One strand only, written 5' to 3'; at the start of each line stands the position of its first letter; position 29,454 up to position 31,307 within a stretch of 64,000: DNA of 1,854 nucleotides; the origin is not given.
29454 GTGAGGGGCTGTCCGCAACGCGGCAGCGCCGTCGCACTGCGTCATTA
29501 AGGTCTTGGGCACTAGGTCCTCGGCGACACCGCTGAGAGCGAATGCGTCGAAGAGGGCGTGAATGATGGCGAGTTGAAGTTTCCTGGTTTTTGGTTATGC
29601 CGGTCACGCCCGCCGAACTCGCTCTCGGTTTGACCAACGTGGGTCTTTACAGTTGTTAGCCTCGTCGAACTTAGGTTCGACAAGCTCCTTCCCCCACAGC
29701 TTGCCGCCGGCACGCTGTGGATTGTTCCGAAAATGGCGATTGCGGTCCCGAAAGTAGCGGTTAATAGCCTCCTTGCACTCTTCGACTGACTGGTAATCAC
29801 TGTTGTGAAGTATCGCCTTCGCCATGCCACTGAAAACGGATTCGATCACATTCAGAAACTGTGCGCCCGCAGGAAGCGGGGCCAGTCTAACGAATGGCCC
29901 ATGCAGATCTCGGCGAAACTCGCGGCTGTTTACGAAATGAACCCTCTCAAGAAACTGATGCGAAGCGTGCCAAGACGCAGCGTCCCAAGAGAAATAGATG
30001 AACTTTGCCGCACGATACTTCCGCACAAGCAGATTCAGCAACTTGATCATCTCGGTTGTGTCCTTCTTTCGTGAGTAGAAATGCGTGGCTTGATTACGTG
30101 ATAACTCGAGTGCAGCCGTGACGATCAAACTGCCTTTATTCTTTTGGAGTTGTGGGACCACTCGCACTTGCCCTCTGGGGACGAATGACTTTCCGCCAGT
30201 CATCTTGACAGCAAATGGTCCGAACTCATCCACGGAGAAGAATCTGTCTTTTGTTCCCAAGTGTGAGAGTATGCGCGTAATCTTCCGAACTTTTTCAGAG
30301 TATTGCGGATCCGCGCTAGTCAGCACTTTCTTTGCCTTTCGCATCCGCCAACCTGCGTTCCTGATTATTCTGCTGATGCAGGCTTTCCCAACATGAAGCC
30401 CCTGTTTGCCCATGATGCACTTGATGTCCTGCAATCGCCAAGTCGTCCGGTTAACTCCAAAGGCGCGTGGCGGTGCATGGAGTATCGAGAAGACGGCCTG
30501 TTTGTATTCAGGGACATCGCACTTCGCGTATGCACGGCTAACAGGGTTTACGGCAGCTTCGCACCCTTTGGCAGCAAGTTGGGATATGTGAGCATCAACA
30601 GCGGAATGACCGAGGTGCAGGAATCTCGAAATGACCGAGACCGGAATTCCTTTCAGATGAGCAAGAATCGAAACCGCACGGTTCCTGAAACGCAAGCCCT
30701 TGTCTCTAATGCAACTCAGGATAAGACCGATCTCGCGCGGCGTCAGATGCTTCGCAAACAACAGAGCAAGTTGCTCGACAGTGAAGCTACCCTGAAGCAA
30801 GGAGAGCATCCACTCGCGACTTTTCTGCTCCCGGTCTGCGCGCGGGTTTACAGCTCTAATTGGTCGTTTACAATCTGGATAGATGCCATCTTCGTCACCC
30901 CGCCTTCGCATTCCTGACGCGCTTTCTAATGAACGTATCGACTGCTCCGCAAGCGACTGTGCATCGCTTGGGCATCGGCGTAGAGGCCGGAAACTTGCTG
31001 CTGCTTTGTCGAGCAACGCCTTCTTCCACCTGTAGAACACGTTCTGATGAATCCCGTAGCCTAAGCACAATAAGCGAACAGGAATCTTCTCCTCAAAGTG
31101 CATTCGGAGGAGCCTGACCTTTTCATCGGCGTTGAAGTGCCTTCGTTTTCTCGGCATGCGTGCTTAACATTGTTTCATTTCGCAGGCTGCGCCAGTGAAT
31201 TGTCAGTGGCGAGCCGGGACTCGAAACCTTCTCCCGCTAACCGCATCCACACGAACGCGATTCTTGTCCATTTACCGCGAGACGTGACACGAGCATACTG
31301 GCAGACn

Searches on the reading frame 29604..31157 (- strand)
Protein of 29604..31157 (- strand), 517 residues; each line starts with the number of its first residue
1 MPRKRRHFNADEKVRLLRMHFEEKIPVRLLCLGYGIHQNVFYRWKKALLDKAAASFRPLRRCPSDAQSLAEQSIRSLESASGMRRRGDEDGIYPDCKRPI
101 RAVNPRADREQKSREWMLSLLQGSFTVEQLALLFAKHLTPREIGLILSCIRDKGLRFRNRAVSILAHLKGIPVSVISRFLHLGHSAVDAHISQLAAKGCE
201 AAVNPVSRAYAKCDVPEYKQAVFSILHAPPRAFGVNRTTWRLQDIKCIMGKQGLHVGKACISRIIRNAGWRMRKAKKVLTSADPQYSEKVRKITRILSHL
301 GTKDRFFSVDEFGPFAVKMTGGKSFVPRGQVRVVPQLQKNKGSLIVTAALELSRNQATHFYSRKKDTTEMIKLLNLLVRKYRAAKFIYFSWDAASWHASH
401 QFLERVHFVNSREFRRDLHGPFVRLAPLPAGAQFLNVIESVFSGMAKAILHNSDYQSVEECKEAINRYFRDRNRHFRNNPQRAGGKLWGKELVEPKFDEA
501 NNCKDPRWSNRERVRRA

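Call 6: search_protein_families(library=pfam, proteins=[window:29604-31157:-], max_evalue=0.01)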
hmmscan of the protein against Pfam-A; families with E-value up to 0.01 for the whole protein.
window:29604-31157:- (517 aa): 3 families
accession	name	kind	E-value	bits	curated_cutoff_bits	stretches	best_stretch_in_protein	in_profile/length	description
PF13358.12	DDE_3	-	6.3e-08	33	28.6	1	308-460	4-144/146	DDE superfamily endonuclease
PF01527.26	HTH_Tnp_1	-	8.6e-06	26.3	24.1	1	3-77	2-70/75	Transposase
PF13384.12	HTH_23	-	0.0014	18.9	24.6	0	156-201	3-48/50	Homeodomain-like domain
